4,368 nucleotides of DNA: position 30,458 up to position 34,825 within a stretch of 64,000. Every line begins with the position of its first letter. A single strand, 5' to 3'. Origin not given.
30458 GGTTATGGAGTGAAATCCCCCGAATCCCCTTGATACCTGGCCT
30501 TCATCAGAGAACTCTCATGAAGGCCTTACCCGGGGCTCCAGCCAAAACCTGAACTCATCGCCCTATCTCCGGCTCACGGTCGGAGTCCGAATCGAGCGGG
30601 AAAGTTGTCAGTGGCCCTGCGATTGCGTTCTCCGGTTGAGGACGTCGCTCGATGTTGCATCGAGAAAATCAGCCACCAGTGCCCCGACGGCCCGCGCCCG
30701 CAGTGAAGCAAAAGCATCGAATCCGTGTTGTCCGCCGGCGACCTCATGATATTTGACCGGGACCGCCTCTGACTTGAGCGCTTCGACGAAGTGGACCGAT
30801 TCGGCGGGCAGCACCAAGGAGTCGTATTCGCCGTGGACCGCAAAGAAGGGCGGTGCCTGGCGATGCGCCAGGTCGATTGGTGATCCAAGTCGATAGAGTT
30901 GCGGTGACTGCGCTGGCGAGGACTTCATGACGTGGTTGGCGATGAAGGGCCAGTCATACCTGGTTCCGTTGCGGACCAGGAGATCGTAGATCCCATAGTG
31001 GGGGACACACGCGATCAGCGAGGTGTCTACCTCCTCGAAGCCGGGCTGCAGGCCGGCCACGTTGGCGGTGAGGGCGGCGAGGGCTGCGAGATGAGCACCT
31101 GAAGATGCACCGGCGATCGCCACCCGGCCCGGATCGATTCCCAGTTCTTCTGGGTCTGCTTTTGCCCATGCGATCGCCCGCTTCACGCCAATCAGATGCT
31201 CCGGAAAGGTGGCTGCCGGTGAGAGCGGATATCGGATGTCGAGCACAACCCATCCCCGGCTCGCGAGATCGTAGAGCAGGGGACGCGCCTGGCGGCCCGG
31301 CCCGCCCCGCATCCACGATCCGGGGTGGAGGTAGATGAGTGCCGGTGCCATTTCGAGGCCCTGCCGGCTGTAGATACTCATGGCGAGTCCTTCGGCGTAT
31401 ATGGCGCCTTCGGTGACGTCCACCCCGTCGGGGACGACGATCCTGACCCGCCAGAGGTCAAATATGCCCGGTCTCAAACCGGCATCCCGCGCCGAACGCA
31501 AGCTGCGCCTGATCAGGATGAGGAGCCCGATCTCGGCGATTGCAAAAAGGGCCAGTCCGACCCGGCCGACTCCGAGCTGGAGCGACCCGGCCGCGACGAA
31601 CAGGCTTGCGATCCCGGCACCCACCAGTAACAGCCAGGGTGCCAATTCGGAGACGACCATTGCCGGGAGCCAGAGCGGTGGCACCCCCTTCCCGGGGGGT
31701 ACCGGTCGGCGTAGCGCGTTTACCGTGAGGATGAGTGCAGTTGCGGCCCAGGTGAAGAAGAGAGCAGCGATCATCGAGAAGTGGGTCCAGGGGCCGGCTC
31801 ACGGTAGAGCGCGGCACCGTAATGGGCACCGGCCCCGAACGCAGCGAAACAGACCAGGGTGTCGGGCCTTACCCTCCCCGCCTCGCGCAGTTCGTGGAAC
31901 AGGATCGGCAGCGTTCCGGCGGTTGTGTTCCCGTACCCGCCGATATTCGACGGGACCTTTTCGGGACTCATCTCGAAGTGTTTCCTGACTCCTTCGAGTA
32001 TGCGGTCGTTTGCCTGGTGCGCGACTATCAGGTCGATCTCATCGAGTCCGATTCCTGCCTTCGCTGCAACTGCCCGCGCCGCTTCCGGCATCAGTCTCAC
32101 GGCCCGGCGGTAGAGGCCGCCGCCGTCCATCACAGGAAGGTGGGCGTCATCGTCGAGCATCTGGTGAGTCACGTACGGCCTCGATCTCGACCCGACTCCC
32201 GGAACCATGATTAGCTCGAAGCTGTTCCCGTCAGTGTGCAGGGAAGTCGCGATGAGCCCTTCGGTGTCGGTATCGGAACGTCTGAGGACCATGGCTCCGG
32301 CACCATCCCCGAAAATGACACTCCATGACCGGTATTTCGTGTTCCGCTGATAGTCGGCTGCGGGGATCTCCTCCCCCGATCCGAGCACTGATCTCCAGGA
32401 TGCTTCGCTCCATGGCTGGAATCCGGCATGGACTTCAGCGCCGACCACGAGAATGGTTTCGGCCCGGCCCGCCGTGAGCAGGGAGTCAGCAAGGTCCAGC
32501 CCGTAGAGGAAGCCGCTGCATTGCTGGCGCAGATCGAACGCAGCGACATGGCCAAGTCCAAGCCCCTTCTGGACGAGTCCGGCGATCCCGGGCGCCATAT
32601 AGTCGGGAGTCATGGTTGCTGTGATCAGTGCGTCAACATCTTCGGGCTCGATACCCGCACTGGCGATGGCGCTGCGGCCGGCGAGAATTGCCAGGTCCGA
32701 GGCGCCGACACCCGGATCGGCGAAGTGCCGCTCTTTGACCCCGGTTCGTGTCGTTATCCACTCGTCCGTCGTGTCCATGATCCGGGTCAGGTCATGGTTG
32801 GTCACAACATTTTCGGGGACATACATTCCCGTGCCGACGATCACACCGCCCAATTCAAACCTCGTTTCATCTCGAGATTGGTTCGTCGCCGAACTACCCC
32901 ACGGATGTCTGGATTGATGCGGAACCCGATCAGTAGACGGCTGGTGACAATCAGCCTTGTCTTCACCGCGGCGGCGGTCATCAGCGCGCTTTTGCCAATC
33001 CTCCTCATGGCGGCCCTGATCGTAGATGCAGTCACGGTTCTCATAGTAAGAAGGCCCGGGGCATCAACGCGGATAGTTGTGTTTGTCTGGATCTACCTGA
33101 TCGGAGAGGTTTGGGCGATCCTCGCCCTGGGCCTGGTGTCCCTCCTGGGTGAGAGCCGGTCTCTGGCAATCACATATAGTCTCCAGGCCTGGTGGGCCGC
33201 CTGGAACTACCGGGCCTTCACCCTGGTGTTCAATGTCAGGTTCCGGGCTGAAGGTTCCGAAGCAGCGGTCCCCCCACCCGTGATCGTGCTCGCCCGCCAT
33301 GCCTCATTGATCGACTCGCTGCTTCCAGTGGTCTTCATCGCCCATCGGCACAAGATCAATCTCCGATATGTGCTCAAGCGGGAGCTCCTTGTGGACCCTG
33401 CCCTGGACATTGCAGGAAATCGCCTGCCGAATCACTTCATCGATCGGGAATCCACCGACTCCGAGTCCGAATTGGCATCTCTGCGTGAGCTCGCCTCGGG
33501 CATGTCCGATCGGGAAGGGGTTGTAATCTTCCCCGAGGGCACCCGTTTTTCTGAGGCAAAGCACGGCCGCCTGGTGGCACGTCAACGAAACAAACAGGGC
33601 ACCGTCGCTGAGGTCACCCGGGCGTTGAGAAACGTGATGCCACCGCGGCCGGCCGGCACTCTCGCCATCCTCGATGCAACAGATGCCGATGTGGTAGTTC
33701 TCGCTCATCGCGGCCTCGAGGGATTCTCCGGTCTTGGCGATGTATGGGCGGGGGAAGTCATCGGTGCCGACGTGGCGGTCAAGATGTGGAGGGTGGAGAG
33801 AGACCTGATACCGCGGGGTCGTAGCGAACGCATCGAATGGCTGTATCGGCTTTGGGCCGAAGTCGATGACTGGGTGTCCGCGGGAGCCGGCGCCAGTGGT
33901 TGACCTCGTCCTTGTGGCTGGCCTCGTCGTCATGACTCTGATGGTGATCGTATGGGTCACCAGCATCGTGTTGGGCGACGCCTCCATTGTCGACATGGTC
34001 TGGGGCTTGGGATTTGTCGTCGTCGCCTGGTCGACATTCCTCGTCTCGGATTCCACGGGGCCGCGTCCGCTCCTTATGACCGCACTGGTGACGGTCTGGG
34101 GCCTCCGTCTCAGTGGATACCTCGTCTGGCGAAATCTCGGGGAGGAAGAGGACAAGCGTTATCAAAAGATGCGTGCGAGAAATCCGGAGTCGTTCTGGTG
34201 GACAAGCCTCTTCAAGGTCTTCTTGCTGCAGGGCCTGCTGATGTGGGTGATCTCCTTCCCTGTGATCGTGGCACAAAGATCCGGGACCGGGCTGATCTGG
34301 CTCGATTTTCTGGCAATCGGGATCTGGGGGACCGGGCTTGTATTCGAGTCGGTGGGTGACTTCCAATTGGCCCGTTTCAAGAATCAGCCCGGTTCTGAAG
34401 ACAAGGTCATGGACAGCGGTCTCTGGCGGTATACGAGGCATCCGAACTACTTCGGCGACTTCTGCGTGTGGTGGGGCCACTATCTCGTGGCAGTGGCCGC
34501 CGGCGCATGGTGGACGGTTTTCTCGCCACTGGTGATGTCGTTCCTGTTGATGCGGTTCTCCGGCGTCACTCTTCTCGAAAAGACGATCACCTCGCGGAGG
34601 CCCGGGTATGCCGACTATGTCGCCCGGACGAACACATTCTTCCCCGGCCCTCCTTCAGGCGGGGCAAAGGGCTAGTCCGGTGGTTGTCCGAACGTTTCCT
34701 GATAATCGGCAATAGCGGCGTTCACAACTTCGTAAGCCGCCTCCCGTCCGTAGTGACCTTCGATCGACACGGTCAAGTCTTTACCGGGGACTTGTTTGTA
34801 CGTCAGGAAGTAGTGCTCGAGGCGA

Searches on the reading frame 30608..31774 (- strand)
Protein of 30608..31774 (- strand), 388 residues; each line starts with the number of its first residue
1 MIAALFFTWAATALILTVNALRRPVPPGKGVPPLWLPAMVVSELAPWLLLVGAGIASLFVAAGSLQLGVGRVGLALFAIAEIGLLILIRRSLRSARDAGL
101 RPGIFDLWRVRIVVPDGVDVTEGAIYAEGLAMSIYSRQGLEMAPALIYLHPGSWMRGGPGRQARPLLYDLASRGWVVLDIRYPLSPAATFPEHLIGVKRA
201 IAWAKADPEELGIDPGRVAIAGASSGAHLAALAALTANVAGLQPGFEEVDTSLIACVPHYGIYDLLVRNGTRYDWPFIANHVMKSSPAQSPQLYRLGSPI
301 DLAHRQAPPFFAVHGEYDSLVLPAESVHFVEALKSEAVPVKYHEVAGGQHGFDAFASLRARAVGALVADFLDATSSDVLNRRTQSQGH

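Call 45: search_protein_families(library=pfam, max_evalue=0.00001, proteins=[window:30608-31774:-])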
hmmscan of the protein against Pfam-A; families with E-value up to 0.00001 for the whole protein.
window:30608-31774:- (388 aa): 3 families
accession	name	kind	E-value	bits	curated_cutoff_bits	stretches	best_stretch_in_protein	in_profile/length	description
PF20434.5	BD-FAE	-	3.4e-31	108.9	26.8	1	134-333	3-215/215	BD-FAE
PF07859.19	Abhydrolase_3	-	1.4e-20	74.4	25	1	146-352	1-208/210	alpha/beta hydrolase fold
PF00326.27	Peptidase_S9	-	1.2e-12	48.2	22.6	1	255-354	91-191/213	Prolyl oligopeptidase family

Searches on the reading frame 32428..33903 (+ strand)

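Call 45: search_protein_families(library=pfam, max_evalue=0.00001, proteins=[window:32428-33903:+])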
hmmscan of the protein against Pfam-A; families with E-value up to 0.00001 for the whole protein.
window:32428-33903:+ (491 aa): 1 family
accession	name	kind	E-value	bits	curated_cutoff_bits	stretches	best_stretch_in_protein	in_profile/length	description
PF01553.26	Acyltransferase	-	9.4e-12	45.3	23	1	273-379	3-108/132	Acyltransferase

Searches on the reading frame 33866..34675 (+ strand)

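Call 45: search_protein_families(library=pfam, max_evalue=0.00001, proteins=[window:33866-34675:+])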
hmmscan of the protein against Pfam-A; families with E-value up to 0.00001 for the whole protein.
window:33866-34675:+ (269 aa): 4 families
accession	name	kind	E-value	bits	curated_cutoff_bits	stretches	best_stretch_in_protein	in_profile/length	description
PF06966.17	DUF1295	-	9.7e-72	241.7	20.4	1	29-255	1-235/235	Protein of unknown function (DUF1295)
PF02544.21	Steroid_dh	-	1.3e-06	28.9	22.6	1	148-220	43-116/150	3-oxo-5-alpha-steroid 4-dehydrogenase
PF04191.18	PEMT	-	3.2e-06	28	25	1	149-230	10-91/105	Phospholipid methyltransferase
PF04140.19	ICMT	-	6.1e-06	27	24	1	177-230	31-85/95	Isoprenylcysteine carboxyl methyltransferase (ICMT) family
